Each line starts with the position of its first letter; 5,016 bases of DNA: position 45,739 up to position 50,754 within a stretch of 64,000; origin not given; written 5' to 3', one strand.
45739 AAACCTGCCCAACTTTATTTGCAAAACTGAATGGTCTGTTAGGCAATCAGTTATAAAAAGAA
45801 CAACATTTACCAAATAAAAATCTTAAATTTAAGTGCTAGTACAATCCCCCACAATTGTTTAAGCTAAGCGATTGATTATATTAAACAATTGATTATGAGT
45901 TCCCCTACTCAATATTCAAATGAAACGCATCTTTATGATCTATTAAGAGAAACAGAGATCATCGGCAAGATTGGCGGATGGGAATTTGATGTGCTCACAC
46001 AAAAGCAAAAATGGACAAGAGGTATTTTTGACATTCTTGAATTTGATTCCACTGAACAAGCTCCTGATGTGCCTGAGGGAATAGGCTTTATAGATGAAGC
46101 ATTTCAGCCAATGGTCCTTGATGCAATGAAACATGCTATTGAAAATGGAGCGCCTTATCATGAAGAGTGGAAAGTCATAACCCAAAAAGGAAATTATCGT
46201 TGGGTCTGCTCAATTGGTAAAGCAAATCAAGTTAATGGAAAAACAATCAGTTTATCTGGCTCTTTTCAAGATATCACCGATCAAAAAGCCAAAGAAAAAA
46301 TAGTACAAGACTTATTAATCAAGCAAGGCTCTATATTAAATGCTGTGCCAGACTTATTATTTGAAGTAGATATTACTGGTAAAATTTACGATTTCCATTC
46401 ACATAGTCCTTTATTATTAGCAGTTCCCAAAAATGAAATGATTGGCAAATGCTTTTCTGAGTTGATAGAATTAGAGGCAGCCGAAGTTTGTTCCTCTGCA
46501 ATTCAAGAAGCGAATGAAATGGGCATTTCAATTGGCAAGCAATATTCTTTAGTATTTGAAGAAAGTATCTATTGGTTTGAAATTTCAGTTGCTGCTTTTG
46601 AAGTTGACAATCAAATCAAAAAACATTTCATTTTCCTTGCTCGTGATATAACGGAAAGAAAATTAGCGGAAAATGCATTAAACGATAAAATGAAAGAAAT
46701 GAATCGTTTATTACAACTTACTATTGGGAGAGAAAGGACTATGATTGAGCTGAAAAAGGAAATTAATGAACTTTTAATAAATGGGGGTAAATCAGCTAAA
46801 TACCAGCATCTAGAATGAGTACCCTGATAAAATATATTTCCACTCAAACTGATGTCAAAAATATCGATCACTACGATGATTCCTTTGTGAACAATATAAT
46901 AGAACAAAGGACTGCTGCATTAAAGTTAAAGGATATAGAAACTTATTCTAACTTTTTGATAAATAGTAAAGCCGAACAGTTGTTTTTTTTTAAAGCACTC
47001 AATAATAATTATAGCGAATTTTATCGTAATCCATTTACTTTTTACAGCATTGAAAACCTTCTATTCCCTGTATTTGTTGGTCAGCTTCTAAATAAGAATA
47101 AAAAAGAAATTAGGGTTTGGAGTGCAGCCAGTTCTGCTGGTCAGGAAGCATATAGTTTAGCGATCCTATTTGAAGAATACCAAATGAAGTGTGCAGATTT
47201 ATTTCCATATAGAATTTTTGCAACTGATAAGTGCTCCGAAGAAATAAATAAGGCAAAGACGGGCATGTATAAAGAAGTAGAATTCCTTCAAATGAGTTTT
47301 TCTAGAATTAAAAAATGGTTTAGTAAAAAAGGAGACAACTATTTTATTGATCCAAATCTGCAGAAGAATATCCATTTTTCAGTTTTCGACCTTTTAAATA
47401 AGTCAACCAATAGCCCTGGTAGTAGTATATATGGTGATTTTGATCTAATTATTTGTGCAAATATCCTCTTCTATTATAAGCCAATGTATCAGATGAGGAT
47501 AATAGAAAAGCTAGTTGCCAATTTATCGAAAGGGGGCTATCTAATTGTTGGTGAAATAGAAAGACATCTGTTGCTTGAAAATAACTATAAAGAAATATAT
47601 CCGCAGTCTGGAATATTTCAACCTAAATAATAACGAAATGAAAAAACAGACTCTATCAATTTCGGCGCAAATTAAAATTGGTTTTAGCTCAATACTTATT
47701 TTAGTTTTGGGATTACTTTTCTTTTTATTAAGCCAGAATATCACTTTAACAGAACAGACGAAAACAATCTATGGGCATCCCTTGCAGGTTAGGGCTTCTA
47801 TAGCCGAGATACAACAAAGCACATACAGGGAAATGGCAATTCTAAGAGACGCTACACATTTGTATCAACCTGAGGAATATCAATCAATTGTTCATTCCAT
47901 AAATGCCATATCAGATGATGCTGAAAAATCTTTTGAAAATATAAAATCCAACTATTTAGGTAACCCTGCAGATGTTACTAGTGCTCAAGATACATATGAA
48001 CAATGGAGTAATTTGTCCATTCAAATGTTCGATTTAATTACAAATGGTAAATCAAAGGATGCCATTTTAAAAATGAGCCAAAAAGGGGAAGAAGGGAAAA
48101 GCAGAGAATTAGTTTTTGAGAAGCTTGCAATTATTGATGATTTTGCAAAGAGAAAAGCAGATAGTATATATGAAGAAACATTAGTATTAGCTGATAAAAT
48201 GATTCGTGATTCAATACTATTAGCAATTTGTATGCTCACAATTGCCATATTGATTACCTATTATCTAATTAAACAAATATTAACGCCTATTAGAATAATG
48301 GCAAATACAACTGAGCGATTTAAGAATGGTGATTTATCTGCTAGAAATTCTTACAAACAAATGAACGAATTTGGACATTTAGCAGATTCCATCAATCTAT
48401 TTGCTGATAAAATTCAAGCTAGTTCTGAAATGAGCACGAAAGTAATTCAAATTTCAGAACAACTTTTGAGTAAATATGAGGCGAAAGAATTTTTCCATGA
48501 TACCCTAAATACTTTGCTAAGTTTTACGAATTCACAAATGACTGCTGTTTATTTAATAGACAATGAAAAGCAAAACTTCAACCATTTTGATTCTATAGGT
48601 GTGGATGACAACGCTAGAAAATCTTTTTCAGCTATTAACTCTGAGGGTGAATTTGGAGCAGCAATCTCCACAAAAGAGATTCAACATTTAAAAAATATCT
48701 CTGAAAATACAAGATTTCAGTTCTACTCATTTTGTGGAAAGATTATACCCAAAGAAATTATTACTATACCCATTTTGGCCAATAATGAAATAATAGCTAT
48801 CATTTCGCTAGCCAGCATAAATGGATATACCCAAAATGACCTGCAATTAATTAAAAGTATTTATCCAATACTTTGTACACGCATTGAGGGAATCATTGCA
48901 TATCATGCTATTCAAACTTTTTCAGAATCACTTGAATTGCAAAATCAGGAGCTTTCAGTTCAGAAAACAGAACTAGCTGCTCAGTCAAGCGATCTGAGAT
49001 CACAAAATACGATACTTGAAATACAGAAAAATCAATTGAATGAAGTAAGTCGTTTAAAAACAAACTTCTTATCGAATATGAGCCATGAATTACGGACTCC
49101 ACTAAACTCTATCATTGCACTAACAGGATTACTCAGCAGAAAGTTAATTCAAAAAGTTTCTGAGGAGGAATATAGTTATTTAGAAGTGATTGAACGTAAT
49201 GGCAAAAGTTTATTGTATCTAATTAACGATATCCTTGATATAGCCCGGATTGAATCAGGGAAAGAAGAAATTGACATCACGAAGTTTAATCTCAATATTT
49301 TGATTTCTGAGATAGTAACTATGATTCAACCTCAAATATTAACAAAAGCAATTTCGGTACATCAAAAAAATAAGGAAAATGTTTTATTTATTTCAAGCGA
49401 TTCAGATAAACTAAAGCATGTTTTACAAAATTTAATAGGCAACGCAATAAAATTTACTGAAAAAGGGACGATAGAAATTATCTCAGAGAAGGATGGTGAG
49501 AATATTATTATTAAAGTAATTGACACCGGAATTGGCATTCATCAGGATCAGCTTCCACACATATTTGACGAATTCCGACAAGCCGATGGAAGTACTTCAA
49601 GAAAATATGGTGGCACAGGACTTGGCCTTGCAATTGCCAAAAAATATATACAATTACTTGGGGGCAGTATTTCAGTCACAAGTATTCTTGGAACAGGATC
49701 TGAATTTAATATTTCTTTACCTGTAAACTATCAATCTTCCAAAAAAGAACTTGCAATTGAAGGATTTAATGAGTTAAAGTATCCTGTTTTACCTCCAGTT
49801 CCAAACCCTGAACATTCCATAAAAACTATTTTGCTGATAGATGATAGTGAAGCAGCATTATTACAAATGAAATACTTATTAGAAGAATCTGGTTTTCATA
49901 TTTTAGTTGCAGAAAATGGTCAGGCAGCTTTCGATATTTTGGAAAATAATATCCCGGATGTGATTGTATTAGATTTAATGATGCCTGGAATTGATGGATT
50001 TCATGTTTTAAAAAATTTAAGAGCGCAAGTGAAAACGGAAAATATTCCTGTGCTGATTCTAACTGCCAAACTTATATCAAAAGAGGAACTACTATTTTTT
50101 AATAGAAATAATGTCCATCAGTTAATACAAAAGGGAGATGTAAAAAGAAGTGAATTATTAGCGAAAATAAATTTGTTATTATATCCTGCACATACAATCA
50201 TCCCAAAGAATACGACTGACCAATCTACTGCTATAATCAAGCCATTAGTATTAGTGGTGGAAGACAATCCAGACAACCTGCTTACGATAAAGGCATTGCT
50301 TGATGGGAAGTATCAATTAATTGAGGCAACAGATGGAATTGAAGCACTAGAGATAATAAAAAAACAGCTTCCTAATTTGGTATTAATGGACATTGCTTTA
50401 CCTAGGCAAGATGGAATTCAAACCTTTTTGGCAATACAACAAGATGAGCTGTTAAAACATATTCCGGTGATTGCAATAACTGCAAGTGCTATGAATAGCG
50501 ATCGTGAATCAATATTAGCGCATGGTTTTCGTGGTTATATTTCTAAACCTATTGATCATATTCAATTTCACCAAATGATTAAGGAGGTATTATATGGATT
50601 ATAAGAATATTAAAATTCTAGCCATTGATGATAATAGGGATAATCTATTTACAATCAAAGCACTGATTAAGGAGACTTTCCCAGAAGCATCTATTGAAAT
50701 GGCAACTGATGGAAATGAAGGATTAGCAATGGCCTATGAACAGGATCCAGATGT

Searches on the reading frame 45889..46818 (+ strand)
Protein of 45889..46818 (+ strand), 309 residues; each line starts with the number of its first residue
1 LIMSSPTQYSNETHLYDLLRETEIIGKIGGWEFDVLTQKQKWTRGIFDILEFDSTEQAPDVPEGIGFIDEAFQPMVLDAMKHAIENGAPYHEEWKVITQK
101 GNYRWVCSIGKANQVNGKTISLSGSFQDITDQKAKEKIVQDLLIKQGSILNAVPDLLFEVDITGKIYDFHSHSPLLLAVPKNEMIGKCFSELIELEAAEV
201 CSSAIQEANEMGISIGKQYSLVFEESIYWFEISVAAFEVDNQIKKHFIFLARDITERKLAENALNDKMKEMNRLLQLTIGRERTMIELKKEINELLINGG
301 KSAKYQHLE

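Call 14: search_protein_families(library=pfam, proteins=[window:45889-46818:+], max_evalue=0.001)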
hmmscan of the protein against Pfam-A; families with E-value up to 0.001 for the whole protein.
window:45889-46818:+ (309 aa): 3 families
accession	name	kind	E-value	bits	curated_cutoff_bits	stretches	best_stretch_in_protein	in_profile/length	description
PF08448.16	PAS_4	-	6.4e-10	39.7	23.1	1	150-258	1-109/110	PAS fold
PF13426.13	PAS_9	-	6.2e-08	33.3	27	0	176-256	23-103/103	PAS domain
PF08447.18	PAS_3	-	9.1e-07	29.5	25.6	1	71-124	33-87/89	PAS fold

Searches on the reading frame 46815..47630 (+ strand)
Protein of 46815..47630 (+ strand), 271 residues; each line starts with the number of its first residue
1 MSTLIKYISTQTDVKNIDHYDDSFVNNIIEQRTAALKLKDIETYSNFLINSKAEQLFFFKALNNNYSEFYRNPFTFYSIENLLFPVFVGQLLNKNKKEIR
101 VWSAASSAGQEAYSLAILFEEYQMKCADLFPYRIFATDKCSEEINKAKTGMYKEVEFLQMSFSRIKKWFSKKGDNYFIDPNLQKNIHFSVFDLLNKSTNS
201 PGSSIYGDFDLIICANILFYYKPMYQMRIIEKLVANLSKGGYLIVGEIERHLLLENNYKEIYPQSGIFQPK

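Call 14: search_protein_families(library=pfam, proteins=[window:46815-47630:+], max_evalue=0.001)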
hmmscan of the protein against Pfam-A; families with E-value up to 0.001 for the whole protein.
window:46815-47630:+ (271 aa): 1 family
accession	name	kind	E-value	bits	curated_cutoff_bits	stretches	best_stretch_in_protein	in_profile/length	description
PF01739.24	CheR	-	7.1e-38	130.5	27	1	65-251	1-179/195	CheR methyltransferase, SAM binding domain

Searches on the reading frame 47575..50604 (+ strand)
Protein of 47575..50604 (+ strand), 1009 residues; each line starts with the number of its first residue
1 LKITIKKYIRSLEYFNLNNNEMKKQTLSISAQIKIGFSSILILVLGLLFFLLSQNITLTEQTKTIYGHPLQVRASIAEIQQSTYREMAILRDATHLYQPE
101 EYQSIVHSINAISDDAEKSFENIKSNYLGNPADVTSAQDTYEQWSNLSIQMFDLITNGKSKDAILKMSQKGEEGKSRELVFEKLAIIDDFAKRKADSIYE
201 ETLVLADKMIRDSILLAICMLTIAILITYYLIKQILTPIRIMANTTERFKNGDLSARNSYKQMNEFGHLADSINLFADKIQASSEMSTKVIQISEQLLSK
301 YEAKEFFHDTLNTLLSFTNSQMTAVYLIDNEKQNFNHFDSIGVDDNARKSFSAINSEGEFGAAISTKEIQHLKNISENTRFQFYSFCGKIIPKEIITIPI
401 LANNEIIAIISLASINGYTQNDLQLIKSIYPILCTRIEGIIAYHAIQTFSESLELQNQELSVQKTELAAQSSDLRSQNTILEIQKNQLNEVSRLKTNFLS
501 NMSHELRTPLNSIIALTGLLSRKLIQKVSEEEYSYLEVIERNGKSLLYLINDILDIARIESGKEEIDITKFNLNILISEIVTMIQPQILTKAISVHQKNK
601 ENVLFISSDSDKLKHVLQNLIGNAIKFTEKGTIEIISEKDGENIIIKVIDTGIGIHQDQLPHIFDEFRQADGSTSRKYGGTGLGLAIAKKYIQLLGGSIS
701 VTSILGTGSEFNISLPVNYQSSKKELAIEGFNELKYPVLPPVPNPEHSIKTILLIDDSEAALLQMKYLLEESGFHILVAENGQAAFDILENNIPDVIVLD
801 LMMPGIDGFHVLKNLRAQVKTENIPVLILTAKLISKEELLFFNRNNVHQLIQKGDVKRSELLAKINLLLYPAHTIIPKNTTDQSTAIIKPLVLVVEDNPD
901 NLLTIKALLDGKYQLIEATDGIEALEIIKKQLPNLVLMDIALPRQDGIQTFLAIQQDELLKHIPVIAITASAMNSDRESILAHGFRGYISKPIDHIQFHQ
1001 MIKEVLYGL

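Call 14: search_protein_families(library=pfam, proteins=[window:47575-50604:+], max_evalue=0.001)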
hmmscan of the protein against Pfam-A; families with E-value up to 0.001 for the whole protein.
window:47575-50604:+ (1009 aa): 6 families
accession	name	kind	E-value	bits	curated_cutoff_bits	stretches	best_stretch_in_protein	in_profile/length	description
PF00072.30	Response_reg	-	2.6e-42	143.9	30.2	2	892-1003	1-111/111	Response regulator receiver domain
PF02518.31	HATPase_c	-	4.4e-29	101.6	26.4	1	609-717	2-109/111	Histidine kinase-, DNA gyrase B-, and HSP90-like ATPase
PF00512.31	HisKA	-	1.1e-18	67.5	26.9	1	495-562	2-66/66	His Kinase A (phospho-acceptor) domain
PF00672.30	HAMP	-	4.8e-07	30.4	25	1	231-281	2-52/53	HAMP domain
PF13185.12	GAF_2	-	7.1e-07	29.9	28.6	1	304-429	5-127/136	GAF domain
PF01590.32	GAF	-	4.8e-06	27.6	22.4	1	304-428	3-124/133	GAF domain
